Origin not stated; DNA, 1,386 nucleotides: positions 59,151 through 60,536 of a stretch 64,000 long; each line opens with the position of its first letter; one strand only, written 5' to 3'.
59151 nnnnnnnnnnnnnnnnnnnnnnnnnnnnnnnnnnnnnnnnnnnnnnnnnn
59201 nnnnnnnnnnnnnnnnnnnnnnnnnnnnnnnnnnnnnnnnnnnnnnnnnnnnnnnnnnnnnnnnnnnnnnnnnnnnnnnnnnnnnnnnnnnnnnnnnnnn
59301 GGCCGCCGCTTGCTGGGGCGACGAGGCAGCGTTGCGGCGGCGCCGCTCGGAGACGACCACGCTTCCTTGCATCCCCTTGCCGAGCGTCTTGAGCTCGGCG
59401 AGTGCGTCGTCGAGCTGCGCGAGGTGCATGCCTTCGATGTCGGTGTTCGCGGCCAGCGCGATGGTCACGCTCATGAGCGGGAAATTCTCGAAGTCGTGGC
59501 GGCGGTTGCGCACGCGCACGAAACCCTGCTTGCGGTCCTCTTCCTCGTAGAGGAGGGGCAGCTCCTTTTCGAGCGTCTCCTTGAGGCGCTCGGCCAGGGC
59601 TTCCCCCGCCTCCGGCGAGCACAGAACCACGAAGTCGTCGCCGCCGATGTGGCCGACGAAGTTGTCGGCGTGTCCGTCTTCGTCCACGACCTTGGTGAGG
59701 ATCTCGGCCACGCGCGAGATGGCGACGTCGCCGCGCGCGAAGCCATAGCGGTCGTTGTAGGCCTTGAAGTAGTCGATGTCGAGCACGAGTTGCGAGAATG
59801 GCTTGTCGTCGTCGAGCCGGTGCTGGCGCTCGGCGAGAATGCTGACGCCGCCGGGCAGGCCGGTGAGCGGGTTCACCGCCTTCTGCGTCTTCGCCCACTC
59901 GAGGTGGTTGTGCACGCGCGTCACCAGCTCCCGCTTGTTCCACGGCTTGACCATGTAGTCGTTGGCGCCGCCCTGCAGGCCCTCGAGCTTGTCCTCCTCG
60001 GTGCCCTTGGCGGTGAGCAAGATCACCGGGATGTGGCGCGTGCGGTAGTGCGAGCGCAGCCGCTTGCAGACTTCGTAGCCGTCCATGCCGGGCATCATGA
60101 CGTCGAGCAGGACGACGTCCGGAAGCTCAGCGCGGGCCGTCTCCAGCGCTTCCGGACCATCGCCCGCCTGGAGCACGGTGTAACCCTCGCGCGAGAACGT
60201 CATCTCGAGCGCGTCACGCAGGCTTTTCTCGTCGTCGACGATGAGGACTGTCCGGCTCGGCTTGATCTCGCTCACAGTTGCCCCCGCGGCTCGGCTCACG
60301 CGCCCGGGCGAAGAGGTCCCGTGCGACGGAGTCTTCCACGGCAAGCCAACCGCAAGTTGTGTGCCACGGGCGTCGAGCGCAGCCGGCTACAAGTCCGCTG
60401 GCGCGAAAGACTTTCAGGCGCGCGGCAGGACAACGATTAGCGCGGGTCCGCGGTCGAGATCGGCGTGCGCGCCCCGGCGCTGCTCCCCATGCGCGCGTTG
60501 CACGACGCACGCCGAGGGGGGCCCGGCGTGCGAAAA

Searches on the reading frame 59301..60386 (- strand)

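Call 64: search_protein_families(library=pfam, proteins=[window:59301-60386:-], max_evalue=0.00001)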
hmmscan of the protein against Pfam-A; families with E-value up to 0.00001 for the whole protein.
window:59301-60386:- (362 aa): 2 families
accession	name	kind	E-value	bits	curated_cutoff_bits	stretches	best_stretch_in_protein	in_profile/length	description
PF00072.30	Response_reg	-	2.7e-32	111.7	30.2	1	47-158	1-110/111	Response regulator receiver domain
PF00990.26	GGDEF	-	1.9e-14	54.2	23.8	1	181-275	13-110/161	Diguanylate cyclase, GGDEF domain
